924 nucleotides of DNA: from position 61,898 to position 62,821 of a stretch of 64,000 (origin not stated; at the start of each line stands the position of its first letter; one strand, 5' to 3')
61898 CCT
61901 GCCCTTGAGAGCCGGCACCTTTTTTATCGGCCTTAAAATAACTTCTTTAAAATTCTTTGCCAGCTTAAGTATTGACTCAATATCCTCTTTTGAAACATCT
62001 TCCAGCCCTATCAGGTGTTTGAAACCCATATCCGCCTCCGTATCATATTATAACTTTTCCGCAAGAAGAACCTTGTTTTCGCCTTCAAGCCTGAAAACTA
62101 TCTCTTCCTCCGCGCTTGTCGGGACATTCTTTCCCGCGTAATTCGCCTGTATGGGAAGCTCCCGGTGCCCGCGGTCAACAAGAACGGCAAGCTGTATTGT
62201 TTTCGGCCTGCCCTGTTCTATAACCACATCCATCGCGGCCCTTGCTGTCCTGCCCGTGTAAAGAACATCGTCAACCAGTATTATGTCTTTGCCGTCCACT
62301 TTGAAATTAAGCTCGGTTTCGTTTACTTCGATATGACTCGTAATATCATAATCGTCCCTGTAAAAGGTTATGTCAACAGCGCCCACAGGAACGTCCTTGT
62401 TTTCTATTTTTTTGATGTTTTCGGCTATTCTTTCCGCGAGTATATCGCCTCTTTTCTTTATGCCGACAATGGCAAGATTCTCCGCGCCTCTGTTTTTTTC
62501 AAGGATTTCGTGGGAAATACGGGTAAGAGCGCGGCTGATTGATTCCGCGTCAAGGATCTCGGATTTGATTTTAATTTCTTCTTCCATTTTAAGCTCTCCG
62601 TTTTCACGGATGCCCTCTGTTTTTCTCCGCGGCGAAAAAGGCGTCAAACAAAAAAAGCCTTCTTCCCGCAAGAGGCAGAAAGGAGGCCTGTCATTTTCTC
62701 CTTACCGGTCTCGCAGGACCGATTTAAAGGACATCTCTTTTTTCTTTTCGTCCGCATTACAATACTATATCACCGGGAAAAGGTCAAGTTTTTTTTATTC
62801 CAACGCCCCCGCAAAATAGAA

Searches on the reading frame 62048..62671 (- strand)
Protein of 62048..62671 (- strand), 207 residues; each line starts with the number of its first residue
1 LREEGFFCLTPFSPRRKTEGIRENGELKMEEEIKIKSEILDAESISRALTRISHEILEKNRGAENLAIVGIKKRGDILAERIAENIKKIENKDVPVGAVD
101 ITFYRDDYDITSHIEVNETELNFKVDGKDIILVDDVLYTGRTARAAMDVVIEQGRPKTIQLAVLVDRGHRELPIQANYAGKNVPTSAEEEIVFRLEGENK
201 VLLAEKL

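Call 80: find_encoding_contigs(protein=window:62048-62671:-, flank=10000, max_places=4)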
Protein window:62048-62671:- (207 aa): no gene with exactly this product is on record in the collection.
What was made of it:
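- Tried and rejected: That protein is not on record (call 80).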
